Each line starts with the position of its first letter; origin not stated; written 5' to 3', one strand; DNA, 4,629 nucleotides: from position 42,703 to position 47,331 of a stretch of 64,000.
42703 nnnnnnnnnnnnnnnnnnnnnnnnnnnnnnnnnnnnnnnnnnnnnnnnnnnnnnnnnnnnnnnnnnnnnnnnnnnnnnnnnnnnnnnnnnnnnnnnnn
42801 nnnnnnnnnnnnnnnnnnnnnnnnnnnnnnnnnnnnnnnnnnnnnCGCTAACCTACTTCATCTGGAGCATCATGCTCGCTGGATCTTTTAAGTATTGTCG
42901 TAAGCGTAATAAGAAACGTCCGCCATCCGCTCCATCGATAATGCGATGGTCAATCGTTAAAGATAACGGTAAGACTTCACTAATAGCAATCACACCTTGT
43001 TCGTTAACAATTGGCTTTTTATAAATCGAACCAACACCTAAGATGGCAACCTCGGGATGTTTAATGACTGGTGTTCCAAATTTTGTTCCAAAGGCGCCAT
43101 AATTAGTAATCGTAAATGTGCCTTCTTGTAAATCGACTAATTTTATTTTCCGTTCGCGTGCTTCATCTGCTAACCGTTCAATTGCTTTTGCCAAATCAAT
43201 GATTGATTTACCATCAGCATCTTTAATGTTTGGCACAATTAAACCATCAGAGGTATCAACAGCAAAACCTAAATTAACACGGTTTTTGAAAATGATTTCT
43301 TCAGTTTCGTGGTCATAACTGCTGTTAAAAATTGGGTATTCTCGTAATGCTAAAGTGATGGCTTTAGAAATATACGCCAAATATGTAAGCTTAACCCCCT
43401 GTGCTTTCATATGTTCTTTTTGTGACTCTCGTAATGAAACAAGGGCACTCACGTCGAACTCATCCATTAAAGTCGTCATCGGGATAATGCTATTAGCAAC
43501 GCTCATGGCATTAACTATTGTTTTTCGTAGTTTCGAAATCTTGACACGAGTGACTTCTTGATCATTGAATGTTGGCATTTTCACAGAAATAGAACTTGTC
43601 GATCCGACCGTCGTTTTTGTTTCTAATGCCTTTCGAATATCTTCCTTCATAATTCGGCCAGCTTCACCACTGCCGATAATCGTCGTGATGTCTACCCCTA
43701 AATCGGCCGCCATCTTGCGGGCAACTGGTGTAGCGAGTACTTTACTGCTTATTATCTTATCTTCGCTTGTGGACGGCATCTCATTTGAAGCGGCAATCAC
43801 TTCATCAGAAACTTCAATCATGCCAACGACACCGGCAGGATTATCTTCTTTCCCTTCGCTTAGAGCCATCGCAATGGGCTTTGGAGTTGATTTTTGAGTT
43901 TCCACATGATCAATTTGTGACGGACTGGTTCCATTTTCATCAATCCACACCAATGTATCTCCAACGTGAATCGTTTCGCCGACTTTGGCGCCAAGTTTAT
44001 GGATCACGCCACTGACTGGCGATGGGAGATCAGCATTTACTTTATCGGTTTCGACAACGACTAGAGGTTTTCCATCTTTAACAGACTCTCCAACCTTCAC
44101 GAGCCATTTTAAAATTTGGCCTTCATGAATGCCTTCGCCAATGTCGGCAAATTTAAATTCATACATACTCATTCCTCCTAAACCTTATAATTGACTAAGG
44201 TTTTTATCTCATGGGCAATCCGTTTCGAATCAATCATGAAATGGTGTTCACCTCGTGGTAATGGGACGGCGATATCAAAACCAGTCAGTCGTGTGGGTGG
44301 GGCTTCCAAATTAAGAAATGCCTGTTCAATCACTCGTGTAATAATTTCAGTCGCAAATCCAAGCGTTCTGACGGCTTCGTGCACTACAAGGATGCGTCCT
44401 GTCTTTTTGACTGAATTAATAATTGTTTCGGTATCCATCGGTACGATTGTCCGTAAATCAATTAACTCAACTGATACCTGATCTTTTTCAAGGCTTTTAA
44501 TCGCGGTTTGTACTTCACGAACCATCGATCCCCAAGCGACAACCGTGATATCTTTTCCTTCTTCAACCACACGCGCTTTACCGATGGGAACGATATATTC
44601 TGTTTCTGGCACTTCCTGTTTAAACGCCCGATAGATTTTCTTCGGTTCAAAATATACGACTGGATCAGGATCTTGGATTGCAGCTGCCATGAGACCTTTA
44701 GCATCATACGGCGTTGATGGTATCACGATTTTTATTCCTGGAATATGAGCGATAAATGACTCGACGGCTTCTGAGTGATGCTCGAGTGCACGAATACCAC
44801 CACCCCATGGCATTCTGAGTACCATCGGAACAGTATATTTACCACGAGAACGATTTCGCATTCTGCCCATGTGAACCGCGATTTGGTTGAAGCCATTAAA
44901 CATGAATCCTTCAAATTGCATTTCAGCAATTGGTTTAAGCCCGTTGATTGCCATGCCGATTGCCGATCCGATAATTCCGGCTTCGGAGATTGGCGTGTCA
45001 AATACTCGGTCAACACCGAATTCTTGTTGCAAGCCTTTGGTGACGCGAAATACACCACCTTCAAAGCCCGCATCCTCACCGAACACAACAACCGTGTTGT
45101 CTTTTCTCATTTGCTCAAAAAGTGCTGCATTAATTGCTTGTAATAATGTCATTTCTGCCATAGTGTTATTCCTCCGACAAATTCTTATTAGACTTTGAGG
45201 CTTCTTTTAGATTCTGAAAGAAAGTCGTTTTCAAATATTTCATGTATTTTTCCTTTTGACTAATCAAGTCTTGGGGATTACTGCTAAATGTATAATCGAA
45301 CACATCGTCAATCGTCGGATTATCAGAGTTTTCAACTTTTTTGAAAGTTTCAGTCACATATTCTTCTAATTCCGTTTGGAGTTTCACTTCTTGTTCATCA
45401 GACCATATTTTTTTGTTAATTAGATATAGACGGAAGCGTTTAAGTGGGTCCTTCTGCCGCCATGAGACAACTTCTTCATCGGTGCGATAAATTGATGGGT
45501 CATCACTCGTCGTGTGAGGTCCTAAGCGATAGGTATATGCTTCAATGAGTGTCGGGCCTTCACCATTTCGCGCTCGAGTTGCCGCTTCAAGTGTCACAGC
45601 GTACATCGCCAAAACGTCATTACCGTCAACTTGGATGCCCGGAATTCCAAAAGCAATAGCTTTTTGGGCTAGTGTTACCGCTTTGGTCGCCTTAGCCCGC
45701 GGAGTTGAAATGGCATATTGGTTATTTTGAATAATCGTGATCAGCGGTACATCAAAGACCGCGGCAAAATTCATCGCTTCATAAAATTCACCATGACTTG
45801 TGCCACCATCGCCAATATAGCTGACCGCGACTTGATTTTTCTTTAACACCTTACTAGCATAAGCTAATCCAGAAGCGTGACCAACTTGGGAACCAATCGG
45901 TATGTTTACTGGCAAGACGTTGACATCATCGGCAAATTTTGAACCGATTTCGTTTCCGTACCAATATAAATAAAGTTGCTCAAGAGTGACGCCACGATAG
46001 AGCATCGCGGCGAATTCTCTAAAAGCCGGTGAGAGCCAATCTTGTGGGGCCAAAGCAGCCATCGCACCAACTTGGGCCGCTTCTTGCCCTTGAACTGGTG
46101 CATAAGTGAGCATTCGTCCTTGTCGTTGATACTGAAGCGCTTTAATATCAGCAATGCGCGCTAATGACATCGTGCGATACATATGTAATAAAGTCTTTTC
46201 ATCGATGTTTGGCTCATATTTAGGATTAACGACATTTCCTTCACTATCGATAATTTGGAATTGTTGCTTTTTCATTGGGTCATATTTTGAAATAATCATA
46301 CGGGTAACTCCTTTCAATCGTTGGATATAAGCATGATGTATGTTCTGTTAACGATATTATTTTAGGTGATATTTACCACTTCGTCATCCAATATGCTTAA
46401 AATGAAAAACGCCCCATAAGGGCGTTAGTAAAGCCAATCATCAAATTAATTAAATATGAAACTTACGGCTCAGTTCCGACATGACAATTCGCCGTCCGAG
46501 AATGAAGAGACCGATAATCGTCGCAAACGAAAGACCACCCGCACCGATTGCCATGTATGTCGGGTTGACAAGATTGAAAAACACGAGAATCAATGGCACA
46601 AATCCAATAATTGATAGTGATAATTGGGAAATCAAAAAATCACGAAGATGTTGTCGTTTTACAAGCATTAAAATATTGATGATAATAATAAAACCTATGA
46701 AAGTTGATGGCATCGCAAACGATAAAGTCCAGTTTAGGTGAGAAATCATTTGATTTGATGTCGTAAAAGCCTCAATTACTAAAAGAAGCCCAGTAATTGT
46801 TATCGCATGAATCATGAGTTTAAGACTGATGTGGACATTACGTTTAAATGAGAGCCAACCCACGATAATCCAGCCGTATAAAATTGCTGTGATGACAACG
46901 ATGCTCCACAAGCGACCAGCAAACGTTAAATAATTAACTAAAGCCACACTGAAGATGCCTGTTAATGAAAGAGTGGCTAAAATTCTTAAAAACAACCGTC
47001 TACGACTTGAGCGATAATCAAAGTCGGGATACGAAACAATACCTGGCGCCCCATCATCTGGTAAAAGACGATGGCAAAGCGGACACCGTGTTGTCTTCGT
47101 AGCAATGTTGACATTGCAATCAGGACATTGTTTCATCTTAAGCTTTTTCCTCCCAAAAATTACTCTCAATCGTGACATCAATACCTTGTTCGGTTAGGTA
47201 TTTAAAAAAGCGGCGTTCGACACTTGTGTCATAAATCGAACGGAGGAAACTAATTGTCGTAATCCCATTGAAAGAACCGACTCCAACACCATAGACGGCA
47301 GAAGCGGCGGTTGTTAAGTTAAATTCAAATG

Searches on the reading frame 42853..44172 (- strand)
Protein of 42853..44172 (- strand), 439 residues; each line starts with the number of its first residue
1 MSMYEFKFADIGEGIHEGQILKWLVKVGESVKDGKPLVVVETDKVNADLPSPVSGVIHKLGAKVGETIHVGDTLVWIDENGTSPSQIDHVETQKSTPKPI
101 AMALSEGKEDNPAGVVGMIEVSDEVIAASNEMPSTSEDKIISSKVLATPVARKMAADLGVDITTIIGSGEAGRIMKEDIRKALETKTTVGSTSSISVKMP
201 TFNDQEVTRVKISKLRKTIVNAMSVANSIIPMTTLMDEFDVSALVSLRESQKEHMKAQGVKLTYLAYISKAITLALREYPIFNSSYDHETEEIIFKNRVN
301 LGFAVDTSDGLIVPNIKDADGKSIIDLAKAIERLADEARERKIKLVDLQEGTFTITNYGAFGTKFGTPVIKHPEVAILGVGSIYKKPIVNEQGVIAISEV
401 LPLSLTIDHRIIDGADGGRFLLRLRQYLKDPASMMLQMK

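Call 27: search_protein_families(library=pfam, proteins=[window:42853-44172:-], max_evalue=0.000001)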
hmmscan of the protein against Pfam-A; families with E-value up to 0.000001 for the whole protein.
window:42853-44172:- (439 aa): 3 families
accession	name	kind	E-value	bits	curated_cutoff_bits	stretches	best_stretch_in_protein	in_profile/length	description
PF00198.28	2-oxoacid_dh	-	7.2e-85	284.6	23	1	205-436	2-232/232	2-oxoacid dehydrogenases acyltransferase (catalytic domain)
PF00364.28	Biotin_lipoyl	-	6.2e-22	77.7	22.1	1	5-76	2-72/73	Biotin-requiring enzyme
PF02817.22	E3_binding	-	8.1e-14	52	23.7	1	145-180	1-36/36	e3 binding domain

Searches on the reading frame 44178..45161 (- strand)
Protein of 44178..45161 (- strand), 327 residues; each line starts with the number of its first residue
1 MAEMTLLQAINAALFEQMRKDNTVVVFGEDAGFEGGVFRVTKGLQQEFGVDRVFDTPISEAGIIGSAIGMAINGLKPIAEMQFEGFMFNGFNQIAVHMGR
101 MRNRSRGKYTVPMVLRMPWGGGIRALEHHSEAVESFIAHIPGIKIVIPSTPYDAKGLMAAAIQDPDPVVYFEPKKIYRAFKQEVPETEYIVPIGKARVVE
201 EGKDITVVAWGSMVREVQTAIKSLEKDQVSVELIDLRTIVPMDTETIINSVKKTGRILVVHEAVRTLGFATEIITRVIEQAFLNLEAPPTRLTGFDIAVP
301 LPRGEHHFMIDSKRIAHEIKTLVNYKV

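Call 27: search_protein_families(library=pfam, proteins=[window:44178-45161:-], max_evalue=0.000001)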
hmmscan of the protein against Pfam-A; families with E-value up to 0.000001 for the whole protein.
window:44178-45161:- (327 aa): 2 families
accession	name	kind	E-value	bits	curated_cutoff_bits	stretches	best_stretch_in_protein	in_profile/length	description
PF02779.29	Transket_pyr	-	7.3e-43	146.7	27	1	4-178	3-173/174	Transketolase, pyrimidine binding domain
PF02780.25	Transketolase_C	-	5.7e-38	130.1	25.9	1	194-315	1-124/124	Transketolase, C-terminal domain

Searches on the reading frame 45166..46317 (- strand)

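Call 27: search_protein_families(library=pfam, proteins=[window:45166-46317:-], max_evalue=0.000001)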
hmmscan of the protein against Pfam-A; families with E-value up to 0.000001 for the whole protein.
window:45166-46317:- (383 aa): 2 families
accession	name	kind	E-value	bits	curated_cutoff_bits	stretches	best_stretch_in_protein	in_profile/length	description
PF00676.26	E1_dh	-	2.5e-96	322.6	22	1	47-336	1-299/300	Dehydrogenase E1 component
PF13292.11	DXP_synthase_N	-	2.4e-08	34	21.2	1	144-206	116-178/274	1-deoxy-D-xylulose-5-phosphate synthase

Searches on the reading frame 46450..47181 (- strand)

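Call 27: search_protein_families(library=pfam, proteins=[window:46450-47181:-], max_evalue=0.000001)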
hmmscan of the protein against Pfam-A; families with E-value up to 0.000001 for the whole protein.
window:46450-47181:- (243 aa): 1 family
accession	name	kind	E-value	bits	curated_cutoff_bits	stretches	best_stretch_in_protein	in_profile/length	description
PF19845.4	DUF6320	-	1.2e-33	117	29.9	1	51-243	1-186/186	Family of unknown function (DUF6320)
